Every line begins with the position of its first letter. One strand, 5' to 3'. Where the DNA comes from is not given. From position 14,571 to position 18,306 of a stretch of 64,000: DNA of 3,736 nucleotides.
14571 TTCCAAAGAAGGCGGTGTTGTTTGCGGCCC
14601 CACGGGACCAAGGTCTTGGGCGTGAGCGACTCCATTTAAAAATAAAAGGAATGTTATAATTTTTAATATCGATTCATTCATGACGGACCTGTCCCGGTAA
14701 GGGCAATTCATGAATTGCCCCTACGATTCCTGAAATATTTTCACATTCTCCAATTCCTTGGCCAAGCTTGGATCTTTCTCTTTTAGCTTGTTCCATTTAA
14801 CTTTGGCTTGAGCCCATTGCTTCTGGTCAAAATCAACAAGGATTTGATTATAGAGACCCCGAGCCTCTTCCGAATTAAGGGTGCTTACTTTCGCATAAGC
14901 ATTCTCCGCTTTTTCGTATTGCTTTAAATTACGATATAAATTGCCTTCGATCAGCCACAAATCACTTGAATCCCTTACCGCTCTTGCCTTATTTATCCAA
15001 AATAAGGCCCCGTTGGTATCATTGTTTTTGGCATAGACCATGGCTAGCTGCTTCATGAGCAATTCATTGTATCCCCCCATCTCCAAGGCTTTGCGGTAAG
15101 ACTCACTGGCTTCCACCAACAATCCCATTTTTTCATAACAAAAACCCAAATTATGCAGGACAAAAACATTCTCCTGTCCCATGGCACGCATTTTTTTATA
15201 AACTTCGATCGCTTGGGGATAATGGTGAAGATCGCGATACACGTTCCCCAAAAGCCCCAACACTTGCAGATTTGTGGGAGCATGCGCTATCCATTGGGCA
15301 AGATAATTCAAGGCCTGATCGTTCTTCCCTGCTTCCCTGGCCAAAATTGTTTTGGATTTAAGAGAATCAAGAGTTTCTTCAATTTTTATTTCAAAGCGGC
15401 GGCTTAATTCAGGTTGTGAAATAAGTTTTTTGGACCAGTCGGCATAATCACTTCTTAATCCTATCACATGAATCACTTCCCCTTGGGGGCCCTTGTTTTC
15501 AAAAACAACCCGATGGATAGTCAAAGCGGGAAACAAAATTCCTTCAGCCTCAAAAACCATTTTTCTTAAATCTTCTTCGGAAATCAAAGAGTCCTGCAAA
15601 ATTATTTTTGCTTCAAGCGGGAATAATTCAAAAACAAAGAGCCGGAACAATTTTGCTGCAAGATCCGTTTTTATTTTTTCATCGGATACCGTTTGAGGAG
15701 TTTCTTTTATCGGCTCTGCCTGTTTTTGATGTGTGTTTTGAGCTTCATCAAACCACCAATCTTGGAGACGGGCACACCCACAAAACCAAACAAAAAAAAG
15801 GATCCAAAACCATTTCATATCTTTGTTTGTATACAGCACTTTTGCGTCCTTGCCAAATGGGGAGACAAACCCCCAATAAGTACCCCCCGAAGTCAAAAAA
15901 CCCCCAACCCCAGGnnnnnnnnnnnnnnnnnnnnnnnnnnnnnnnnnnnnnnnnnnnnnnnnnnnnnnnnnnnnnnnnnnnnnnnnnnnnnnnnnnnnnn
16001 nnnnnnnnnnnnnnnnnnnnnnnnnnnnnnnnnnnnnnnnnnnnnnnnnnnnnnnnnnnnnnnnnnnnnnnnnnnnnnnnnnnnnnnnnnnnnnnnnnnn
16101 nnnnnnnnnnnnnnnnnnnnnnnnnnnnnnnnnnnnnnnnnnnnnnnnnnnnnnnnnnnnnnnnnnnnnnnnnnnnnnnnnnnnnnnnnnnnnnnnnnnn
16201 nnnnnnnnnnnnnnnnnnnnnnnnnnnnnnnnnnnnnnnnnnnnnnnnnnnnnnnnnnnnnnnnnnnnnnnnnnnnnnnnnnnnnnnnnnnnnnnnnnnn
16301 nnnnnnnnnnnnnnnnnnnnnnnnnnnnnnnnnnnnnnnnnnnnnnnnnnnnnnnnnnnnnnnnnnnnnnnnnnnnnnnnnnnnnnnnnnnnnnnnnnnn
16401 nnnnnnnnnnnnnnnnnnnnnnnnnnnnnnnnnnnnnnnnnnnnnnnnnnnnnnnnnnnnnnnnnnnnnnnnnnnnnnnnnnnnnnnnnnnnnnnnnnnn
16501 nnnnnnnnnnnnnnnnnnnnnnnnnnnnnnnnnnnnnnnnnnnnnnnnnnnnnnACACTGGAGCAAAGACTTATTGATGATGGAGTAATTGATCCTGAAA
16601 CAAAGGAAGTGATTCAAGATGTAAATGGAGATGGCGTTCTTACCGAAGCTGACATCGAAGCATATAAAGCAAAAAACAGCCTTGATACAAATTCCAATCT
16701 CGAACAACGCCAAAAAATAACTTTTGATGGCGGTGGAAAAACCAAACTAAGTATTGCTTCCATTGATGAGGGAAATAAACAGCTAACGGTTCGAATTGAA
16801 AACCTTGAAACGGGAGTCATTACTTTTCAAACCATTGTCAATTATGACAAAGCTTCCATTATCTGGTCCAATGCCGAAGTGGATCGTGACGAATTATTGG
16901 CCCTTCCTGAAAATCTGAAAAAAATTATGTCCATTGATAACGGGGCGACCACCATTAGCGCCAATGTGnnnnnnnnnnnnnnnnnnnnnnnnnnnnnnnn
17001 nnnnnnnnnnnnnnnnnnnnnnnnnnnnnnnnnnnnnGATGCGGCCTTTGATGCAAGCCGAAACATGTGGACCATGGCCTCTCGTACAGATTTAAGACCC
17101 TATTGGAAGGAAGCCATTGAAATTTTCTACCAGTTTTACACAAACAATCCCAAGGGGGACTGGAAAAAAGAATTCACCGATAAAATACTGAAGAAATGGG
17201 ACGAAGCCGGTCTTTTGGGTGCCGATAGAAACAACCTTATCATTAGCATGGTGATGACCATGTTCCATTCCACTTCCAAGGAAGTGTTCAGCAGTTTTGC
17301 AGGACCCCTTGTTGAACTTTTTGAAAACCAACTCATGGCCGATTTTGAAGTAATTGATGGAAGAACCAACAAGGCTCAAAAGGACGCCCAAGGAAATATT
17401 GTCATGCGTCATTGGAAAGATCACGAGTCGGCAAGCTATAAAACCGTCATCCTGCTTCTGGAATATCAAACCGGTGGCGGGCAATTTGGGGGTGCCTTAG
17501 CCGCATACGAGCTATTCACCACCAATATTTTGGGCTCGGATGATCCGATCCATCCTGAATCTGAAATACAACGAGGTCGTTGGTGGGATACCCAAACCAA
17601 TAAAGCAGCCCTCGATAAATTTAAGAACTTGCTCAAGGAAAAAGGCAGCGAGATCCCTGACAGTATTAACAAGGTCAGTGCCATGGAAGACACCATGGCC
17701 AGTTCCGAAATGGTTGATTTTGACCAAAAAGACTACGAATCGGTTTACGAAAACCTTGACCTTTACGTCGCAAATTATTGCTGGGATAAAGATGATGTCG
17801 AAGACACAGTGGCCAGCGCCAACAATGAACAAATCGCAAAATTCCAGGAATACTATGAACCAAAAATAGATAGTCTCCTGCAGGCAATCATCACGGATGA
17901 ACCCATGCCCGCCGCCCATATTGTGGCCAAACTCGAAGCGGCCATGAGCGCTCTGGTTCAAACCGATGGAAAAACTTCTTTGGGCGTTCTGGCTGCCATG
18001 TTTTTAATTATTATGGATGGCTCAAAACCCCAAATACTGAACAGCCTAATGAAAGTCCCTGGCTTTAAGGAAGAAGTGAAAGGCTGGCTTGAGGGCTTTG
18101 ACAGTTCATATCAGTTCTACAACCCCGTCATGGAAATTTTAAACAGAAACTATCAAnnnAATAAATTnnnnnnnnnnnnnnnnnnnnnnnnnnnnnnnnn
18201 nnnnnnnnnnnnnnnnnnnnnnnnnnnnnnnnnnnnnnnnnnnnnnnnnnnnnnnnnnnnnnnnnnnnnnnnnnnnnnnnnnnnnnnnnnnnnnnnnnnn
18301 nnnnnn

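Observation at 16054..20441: Novel paralogous pair of ~700-aa acidic coiled-coil proteins with no recognisable domains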

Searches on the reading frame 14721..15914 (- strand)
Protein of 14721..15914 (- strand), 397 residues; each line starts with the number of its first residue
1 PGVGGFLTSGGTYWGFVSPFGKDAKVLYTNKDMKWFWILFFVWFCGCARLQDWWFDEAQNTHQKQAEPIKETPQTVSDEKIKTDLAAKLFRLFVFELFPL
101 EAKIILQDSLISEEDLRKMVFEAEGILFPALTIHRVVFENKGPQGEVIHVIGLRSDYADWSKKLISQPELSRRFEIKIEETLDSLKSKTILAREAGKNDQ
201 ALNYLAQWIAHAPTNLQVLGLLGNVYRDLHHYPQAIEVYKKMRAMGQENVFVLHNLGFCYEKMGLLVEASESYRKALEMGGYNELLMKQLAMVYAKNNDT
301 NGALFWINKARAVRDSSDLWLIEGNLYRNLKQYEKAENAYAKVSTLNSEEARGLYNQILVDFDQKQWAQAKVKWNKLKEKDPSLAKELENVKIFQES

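Call 4: search_protein_families(library=pfam, proteins=[window:14721-15914:-], max_evalue=1)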
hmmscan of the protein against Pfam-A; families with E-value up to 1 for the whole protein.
window:14721-15914:- (397 aa): 23 families
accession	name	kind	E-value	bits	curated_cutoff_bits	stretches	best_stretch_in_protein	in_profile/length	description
PF07719.23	TPR_2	-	3.6e-17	61.4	27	3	251-278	2-29/34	Tetratricopeptide repeat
PF00515.34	TPR_1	-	1.2e-16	60.1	27.8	3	252-278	3-29/34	Tetratricopeptide repeat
PF13181.12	TPR_8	-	6.6e-12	45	25.7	2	318-348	2-32/34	Tetratricopeptide repeat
PF13424.12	TPR_12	-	2.3e-11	44.1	30.1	2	252-314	5-75/77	Tetratricopeptide repeat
PF13176.12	TPR_7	-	6e-11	42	27.9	1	219-241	2-24/36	Tetratricopeptide repeat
PF13431.12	TPR_17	-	4.4e-10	39.5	24.4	1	207-237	4-34/34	Tetratricopeptide repeat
PF14559.12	TPR_19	-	5.2e-10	39.9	25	3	193-247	2-56/68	Tetratricopeptide repeat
PF13428.12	TPR_14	-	5.8e-10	39.3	23.5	0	192-224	11-43/44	Tetratricopeptide repeat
PF23914.1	TPR_CcmH_CycH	-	2.3e-08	34.5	42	1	190-248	95-153/158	Cytochrome c-type biogenesis protein H TPR domain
PF12895.13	ANAPC3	-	9.5e-07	29.5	27.2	2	297-370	2-75/82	Anaphase-promoting complex, cyclosome, subunit 3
PF13414.12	TPR_11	-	1.9e-06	27.9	26.8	2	223-264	1-42/42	TPR repeat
PF13174.12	TPR_6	-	1.1e-05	26.2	26.3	0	354-382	3-31/33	Tetratricopeptide repeat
PF13432.12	TPR_16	-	1.4e-05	25.9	32.7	1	191-244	6-59/65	Tetratricopeptide repeat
PF13374.12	TPR_10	-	3.9e-05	24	27.5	0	253-279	5-31/42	Tetratricopeptide repeat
PF20308.4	TPR-S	-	4.9e-05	24.3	27.6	2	190-279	27-88/102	Tetratricopeptide Repeats-Sensor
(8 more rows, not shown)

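Call 5: search_protein_families(library=ncbifam, proteins=[window:14721-15914:-], max_evalue=1)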
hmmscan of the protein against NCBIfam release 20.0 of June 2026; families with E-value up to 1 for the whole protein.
window:14721-15914:- (397 aa): 21 families
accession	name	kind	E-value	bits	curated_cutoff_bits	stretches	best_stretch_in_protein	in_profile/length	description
TIGR02917.1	PEP_TPR_lipo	equivalog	3.8e-17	61.5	312.2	2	193-311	747-864/899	XrtA/PEP-CTERM system TPR-repeat protein PrsT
NF040959.1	MamA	equivalog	1.1e-12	47.8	200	1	186-311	41-166/204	magnetosome protein MamA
TIGR03939.1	PGA_TPR_OMP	equivalog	3.5e-10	38.7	366.65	2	267-389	36-158/800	poly-beta-1,6 N-acetyl-D-glucosamine export porin PgaA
NF033920.0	C39_PA2778_fam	equivalog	9.3e-10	38.3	150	2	194-279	168-253/255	PA2778 family cysteine peptidase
TIGR02521.1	type_IV_pilW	equivalog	1.7e-08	34.3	154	2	289-354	36-102/234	type IV pilus biogenesis/stability protein PilW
TIGR02552.1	LcrH_SycD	equivalog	9.8e-06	25.3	104.8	1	194-284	30-120/136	SycD/LcrH family type III secretion system chaperone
NF033762.1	social_mot_Tgl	equivalog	3.7e-05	23.2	225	1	198-347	82-234/252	social motility TPR repeat lipoprotein Tgl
NF008755.0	PRK11788.1-3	equivalog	0.00011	21.7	430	1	197-382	51-245/388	lipopolysaccharide assembly protein LapB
NF008757.0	PRK11788.1-5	equivalog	0.00011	21.5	363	1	197-387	50-250/388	lipopolysaccharide assembly protein LapB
TIGR00540.1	TPR_hemY_coli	hypoth_equivalog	0.00038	19.3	142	1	191-243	161-213/385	heme biosynthesis-associated TPR protein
TIGR00990.1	3a0801s09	subfamily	0.0044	15.7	757.25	1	268-383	312-431/615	mitochondrial import receptor subunit TOM70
NF047507.1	TPR_BatC_Lepto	exception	0.0065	16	175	0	325-388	32-94/214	TPR repeat-containing protein BatC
NF047558.1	TPR_END_plus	domain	0.011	15.7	32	0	195-214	12-31/56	TPR end-of-group domain-containing protein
NF008520.0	PRK11447.1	equivalog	0.011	13.5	858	2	231-311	366-445/1157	cellulose synthase complex outer membrane protein BcsC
NF002725.1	PRK02603.1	equivalog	0.015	15.3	143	1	232-299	51-121/173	photosystem I assembly protein Ycf3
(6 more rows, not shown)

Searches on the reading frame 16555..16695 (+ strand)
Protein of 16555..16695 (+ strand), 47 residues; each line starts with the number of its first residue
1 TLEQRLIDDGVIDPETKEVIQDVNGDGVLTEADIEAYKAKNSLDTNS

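Call 56: search_protein_families(library=pfam, proteins=[window:16555-16695:+], max_evalue=10)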
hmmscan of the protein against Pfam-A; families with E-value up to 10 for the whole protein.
seq(47 aa): 2 families
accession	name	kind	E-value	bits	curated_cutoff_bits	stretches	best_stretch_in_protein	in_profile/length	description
PF00404.24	Dockerin_1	-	0.00021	21.9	22.9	2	22-38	37-53/57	Dockerin type I domain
PF13202.12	EF-hand_5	-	0.12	12.3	25.9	1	22-30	9-17/25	EF hand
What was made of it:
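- Closest known: Dockerin type I / EF-hand calcium-binding loops. Same: On the isolated segment, Dockerin_1 scores 21.9 bits against a 22.9-bit cut-off (call 56).
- It scores just under the Dockerin_1 threshold (call 56).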

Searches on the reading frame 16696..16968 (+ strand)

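Call 56: search_protein_families(library=pfam, proteins=[window:16696-16968:+], max_evalue=10)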
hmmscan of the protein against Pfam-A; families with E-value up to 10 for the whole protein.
seq(91 aa): 1 family
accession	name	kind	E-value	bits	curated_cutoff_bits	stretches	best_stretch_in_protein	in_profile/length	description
PF08308.17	PEGA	-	0.13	12.7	20.8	1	7-39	14-48/71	PEGA domain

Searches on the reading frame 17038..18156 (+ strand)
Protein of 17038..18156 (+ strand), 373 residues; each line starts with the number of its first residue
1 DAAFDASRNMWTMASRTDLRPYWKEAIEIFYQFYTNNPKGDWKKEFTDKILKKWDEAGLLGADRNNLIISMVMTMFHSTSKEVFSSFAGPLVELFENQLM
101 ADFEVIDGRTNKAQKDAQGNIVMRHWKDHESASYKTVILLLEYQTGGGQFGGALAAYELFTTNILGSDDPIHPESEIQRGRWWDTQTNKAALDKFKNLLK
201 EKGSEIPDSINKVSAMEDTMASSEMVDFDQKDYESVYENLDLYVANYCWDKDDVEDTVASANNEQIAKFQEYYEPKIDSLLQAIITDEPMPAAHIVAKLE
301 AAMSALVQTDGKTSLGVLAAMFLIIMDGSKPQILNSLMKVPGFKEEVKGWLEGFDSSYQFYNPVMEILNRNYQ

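Call 56: search_protein_families(library=pfam, proteins=[window:17038-18156:+], max_evalue=10)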
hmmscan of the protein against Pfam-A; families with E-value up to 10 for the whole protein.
seq(373 aa): 4 families
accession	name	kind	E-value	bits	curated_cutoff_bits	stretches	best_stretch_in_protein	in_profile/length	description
PF19025.5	DUF5751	-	0.0088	16.3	27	1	220-268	34-82/116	Family of unknown function (DUF5751)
PF25574.1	TPR_IMB1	-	0.064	12.4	29.1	1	244-327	17-98/388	Importin subunit beta-1-like, TPR repeats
PF23067.1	MG280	-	0.069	13.1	27.4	1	184-237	123-177/259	Uncharacterised protein MG280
PF14676.12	FANCI_S2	-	0.16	12.6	37.8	1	252-325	49-122/156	FANCI solenoid 2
